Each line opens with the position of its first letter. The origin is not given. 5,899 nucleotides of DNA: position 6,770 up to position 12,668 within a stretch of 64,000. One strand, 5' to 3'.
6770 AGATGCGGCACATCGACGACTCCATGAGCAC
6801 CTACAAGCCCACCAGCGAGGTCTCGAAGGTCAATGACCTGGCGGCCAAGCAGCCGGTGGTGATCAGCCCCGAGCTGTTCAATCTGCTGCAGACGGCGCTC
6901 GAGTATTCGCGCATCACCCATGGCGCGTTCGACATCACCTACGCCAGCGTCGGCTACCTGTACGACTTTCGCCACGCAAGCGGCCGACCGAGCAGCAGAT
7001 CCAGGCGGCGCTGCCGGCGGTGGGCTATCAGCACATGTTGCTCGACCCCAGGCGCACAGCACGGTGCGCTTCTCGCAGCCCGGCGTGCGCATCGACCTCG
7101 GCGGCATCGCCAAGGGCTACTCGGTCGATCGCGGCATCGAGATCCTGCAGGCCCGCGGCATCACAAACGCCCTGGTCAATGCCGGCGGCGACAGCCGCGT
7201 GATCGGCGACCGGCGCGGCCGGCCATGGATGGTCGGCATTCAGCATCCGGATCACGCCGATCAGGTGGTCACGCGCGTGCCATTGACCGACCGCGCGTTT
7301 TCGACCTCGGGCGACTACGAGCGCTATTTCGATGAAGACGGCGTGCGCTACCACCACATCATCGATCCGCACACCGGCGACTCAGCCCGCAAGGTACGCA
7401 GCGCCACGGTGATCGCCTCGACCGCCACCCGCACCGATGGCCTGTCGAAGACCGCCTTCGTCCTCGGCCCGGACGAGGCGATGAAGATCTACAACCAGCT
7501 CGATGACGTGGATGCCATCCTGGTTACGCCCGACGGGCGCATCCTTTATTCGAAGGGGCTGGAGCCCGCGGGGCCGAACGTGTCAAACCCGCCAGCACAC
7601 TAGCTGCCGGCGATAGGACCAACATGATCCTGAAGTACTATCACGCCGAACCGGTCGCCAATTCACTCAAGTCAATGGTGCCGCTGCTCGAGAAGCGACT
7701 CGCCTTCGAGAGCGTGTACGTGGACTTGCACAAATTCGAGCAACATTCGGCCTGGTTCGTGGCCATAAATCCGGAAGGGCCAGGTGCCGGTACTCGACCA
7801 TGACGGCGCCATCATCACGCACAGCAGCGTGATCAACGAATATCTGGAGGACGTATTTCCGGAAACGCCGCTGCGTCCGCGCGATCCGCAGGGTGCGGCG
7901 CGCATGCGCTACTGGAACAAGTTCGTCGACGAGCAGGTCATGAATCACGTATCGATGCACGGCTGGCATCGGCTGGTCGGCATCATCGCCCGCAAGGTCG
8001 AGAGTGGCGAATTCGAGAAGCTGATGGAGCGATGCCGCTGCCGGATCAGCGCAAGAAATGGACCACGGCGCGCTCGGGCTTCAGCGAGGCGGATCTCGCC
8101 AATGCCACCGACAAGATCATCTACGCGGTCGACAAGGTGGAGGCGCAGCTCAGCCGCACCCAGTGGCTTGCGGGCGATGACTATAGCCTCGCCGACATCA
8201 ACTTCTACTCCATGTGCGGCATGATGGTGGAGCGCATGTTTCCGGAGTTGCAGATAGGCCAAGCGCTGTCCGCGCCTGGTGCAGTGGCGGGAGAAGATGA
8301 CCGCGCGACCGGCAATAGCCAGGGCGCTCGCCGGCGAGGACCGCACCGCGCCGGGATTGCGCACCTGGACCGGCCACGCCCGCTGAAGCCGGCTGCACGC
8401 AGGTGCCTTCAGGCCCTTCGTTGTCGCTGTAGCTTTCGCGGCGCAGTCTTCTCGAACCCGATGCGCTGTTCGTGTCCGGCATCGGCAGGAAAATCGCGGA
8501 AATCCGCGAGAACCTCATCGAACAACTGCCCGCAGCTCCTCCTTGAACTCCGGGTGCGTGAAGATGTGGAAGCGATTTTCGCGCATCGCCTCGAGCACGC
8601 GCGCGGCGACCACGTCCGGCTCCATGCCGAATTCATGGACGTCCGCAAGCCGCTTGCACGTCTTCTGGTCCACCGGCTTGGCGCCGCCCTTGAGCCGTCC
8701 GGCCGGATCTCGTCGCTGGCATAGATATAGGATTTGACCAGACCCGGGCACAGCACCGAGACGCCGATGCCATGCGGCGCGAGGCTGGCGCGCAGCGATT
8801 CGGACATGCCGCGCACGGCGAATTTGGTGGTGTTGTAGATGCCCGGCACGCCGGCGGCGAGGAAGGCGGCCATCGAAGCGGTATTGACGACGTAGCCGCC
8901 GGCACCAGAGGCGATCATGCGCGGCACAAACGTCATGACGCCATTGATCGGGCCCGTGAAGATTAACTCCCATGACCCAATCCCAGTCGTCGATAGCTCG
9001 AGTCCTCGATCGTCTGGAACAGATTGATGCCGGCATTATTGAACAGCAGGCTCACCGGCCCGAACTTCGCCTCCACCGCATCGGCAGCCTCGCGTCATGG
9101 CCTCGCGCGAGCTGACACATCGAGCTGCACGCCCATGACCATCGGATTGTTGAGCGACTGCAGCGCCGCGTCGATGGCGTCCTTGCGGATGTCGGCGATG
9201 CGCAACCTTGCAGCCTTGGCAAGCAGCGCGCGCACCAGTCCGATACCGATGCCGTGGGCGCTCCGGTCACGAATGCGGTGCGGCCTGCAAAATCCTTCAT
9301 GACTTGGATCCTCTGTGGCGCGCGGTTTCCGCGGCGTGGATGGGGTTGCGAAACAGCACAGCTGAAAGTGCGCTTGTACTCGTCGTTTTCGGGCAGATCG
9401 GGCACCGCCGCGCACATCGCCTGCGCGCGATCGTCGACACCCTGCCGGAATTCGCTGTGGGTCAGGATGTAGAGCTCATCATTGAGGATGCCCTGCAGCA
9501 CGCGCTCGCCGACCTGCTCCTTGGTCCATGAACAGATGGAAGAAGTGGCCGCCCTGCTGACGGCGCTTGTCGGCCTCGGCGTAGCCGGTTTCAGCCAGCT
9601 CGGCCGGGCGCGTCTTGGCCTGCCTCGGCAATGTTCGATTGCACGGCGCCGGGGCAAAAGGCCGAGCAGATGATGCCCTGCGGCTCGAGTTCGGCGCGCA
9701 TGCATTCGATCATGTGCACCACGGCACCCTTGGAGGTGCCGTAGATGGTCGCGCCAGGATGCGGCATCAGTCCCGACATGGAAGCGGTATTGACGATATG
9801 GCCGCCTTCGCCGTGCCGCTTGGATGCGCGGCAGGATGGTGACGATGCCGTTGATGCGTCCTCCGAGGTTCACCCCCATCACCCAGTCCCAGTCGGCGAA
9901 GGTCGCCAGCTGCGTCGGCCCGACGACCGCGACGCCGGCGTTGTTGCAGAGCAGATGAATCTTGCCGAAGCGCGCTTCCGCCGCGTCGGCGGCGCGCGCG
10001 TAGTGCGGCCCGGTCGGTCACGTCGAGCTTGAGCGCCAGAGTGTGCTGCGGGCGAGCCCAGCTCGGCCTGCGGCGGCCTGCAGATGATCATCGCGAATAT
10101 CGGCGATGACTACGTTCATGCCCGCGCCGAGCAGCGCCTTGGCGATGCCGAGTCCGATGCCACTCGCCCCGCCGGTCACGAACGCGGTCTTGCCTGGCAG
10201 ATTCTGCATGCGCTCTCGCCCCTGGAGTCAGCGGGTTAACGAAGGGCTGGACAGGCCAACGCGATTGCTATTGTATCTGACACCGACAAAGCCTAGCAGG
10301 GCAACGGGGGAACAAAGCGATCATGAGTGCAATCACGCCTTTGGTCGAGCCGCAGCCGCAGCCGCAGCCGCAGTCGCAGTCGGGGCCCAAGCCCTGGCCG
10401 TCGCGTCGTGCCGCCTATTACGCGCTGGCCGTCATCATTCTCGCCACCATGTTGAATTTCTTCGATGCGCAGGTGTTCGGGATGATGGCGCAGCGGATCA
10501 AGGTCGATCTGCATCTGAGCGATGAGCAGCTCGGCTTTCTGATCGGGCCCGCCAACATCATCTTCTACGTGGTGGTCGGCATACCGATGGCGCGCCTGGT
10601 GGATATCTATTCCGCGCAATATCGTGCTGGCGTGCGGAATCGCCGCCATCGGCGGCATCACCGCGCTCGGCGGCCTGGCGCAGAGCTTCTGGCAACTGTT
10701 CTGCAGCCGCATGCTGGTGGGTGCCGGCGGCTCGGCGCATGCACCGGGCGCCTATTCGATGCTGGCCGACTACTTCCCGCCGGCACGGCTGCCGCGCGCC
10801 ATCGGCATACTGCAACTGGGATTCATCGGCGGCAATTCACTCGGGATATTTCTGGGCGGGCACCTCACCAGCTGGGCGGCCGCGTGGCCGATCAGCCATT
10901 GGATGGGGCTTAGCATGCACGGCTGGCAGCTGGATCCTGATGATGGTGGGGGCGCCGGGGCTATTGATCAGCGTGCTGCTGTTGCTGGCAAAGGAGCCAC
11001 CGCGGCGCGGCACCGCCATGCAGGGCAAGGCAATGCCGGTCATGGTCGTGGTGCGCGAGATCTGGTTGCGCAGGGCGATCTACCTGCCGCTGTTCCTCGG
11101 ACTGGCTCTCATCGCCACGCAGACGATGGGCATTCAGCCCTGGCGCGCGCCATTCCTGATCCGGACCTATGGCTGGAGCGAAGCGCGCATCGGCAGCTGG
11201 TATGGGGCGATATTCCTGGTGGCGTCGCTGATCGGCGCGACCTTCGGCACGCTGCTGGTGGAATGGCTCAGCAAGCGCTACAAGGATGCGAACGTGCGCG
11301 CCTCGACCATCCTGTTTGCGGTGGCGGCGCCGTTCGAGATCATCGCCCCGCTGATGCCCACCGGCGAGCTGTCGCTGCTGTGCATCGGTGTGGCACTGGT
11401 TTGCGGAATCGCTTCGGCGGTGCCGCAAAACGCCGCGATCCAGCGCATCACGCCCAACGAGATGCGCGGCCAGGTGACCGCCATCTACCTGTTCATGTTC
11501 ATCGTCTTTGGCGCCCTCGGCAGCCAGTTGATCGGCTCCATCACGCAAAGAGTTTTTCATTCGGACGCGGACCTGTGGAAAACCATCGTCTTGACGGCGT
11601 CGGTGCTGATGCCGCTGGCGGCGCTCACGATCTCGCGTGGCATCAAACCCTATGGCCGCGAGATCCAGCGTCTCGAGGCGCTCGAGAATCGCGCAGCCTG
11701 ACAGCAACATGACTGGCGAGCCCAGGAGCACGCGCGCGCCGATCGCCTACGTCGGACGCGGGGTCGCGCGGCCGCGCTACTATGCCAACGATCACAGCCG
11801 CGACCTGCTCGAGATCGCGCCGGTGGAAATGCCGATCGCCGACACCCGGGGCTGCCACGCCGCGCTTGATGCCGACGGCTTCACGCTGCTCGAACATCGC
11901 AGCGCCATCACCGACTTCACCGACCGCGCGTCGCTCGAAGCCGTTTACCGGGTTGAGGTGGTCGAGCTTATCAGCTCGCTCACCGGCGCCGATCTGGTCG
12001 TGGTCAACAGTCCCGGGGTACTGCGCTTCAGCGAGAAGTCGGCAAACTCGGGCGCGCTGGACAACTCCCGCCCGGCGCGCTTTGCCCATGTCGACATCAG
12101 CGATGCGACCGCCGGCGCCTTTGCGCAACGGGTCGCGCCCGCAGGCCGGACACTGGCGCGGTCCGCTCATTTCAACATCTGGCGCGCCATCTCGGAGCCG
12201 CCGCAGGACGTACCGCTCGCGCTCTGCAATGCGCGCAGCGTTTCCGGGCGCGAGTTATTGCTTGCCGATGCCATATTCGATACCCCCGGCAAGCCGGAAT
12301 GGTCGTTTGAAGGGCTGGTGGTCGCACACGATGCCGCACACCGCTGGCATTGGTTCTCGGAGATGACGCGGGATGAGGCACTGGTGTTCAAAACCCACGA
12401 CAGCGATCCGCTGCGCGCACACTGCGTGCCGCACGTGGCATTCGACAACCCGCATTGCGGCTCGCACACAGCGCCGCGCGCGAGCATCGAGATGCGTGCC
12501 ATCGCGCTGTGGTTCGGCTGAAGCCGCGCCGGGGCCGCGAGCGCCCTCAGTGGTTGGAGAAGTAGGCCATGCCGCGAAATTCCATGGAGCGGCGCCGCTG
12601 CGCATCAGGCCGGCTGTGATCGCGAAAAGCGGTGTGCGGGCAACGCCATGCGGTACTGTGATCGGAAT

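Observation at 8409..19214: MarR-linked accessory cluster: two CmcJ/NvfI-like oxygenases, four NTF2/SnoaL-like paralogues, a TonB receptor, an MFS transporter and two SDRs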

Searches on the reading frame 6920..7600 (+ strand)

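Call 47: search_protein_families(library=pfam, proteins=[window:6920-7600:+], max_evalue=0.0001)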
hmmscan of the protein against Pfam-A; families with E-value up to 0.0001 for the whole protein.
window:6920-7600:+ (227 aa): 1 family
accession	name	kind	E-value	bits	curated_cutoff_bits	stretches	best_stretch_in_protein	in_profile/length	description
PF02424.20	ApbE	-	8.9e-56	189.8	25.6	1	49-201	118-266/266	ApbE family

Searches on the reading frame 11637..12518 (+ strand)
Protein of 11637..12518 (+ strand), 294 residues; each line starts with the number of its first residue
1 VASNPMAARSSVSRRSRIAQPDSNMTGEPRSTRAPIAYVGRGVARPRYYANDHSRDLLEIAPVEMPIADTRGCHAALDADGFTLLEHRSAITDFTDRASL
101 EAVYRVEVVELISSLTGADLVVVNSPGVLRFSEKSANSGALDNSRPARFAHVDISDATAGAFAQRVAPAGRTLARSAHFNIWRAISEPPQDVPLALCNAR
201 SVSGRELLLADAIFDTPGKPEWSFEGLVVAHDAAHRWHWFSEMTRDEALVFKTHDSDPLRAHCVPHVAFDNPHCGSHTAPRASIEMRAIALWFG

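Call 7: search_protein_families(library=pfam, proteins=[window:11637-12518:+], max_evalue=0.01)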
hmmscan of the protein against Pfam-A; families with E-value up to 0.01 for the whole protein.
window:11637-12518:+ (294 aa): 0 families

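Call 8: search_protein_families(library=ncbifam, proteins=[window:11637-12518:+], max_evalue=0.01)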
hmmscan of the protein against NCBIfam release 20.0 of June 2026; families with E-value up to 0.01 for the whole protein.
window:11637-12518:+ (294 aa): 1 family
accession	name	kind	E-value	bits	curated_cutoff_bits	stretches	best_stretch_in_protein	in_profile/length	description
NF041278.1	CmcJ_NvfI_EfuI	subfamily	5.5e-75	252.4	80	1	34-292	2-263/263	CmcJ/NvfI family oxidoreductase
